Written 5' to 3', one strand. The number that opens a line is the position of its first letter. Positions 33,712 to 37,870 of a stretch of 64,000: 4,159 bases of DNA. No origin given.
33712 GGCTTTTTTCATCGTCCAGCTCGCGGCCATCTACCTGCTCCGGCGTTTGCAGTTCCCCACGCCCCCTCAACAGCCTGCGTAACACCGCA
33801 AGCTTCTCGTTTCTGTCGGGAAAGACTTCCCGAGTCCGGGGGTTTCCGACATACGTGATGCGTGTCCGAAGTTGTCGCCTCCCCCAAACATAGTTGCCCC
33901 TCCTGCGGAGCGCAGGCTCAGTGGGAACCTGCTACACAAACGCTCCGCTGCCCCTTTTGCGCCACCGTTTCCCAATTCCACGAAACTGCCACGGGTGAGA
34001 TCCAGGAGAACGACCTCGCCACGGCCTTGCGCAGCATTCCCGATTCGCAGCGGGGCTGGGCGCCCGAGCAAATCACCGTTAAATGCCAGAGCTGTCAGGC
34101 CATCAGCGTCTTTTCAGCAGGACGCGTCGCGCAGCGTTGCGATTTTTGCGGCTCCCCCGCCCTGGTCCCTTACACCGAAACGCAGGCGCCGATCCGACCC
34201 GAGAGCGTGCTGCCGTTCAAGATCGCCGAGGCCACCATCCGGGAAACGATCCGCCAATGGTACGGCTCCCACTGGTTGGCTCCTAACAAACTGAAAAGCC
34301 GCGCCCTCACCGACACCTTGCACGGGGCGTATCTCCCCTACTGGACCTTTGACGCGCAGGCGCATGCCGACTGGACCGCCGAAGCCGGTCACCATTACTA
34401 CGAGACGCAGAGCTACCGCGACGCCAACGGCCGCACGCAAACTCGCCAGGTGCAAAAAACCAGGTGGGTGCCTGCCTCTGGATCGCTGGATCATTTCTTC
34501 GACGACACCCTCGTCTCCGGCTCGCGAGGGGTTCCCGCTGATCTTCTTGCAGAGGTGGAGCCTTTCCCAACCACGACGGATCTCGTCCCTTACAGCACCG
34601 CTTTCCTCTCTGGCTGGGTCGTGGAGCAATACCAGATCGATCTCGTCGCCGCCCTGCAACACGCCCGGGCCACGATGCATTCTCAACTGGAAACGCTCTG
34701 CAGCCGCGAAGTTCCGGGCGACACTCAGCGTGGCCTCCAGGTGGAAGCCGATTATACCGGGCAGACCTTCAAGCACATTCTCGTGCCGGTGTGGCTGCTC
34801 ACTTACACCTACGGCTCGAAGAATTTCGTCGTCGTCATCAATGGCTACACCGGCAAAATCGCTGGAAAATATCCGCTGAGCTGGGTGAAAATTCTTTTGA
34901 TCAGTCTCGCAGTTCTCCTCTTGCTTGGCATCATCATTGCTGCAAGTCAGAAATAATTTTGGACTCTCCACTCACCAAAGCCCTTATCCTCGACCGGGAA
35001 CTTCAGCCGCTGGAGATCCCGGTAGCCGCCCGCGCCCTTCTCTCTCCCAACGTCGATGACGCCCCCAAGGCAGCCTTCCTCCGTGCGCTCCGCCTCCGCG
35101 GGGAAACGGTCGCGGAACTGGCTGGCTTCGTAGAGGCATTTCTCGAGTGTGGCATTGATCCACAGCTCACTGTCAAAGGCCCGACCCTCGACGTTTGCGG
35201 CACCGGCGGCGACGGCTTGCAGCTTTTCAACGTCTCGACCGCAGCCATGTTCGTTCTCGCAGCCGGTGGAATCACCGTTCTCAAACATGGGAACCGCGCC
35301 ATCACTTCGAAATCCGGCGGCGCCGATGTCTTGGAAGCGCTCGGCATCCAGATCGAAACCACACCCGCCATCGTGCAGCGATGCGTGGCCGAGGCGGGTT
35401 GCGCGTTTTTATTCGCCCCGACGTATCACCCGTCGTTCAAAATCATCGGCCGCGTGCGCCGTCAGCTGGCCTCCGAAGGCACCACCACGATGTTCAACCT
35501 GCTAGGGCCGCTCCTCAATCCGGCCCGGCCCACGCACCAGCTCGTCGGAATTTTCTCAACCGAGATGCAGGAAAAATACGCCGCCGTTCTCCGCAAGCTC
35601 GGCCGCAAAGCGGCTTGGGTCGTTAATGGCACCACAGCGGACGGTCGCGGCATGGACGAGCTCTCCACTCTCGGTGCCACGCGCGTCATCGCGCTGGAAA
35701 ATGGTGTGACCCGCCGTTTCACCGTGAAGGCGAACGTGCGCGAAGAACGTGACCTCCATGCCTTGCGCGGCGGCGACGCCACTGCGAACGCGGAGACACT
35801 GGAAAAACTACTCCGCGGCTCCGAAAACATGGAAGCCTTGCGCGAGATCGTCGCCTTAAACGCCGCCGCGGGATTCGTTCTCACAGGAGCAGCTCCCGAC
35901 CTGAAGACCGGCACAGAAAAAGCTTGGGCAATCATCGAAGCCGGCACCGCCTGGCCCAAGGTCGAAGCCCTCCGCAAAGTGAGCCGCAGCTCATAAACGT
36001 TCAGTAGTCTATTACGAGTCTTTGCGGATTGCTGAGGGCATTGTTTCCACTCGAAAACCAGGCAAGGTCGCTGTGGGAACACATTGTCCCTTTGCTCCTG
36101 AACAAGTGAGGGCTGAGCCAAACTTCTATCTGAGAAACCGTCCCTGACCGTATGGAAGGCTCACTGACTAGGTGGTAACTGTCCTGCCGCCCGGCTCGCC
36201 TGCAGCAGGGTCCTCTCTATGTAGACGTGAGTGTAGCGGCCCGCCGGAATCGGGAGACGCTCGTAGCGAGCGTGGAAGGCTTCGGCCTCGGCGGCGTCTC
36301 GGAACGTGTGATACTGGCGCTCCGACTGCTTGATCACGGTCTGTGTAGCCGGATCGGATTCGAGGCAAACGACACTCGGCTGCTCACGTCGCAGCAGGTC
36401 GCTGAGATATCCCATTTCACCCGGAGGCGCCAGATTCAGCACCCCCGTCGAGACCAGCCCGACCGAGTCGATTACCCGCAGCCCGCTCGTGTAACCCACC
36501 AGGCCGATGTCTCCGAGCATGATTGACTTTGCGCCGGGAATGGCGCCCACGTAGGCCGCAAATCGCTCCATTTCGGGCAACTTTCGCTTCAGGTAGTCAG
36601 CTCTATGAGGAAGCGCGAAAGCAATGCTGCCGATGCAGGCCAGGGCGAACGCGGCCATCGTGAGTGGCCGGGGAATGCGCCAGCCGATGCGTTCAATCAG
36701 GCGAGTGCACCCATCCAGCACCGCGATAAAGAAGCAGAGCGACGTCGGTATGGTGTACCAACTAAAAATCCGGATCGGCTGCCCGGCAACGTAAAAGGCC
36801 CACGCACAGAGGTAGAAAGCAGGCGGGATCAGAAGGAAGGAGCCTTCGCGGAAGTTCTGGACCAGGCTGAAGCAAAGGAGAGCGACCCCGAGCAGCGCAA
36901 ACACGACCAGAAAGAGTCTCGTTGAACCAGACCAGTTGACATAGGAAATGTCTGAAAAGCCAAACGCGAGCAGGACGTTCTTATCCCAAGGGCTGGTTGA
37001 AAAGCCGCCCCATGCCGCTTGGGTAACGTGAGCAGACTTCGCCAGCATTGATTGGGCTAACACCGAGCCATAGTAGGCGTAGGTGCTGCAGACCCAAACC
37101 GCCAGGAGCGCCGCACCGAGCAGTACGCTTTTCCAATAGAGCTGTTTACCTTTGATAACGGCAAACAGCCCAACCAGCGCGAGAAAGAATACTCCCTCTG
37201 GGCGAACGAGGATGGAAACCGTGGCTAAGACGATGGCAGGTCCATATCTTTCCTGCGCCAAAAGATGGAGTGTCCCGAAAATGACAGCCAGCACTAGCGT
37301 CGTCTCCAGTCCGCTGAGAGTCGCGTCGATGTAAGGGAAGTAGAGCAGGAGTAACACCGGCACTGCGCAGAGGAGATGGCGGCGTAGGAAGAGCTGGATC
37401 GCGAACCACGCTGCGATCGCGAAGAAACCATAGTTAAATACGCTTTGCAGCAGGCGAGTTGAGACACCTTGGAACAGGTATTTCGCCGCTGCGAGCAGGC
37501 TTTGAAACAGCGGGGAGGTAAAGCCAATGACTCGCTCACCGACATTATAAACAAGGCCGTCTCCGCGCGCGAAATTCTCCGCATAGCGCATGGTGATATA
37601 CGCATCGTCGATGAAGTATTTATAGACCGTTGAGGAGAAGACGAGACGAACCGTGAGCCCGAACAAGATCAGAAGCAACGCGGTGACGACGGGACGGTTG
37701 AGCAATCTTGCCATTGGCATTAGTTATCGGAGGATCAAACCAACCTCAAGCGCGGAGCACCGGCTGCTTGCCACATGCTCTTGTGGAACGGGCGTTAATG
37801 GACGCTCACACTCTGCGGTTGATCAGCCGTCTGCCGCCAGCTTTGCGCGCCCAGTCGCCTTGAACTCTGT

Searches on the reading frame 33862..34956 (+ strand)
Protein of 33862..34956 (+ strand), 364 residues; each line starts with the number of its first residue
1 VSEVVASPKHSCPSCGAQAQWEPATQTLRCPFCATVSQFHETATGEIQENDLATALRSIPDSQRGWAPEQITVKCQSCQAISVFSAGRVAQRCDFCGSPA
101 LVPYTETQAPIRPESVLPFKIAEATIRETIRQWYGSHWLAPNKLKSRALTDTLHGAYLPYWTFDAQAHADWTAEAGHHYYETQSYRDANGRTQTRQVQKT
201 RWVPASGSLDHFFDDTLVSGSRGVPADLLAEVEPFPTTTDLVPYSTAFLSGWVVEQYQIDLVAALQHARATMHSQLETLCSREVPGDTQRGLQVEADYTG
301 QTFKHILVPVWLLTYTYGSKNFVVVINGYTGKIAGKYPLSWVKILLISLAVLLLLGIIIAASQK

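Call 70: search_protein_families(library=pfam, proteins=[window:33862-34956:+], max_evalue=0.001)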
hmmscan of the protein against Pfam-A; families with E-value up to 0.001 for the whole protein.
window:33862-34956:+ (364 aa): 1 family
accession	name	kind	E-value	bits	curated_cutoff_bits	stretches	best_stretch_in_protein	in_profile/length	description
PF14354.12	Lar_restr_allev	-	0.00047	20.8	28.6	0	28-87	4-41/58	Restriction alleviation protein Lar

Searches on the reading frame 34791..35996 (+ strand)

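Call 70: search_protein_families(library=pfam, proteins=[window:34791-35996:+], max_evalue=0.001)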
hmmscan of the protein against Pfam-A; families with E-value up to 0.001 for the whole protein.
window:34791-35996:+ (401 aa): 2 families
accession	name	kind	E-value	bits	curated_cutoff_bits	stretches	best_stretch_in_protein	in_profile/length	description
PF00591.27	Glycos_transf_3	-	2.5e-76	257.1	27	1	131-387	3-252/253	Glycosyl transferase family, a/b domain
PF02885.22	Glycos_trans_3N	-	2.1e-10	40.7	26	1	60-120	2-62/63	Glycosyl transferase family, helical bundle domain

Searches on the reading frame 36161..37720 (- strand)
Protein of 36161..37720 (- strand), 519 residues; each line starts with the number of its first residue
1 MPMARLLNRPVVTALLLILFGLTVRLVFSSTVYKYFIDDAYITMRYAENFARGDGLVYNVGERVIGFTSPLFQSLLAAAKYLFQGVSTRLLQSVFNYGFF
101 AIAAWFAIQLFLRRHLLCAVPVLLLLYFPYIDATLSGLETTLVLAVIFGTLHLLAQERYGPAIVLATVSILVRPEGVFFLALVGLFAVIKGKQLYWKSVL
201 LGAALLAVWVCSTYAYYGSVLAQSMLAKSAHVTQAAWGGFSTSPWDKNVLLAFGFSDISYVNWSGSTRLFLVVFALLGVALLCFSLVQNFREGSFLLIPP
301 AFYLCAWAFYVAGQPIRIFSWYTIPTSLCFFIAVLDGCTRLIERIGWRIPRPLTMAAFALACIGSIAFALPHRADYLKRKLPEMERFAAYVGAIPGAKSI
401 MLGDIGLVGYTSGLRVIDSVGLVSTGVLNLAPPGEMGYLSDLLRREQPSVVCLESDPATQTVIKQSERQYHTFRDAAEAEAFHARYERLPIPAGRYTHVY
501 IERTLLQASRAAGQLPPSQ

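Call 69: find_encoding_contigs(protein=window:36161-37720:-, flank=10000, max_places=1)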
Protein window:36161-37720:- (519 aa): no gene with exactly this product is on record in the collection.

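Call 70: search_protein_families(library=pfam, proteins=[window:36161-37720:-], max_evalue=0.001)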
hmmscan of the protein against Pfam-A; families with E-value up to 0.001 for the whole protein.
window:36161-37720:- (519 aa): 0 families
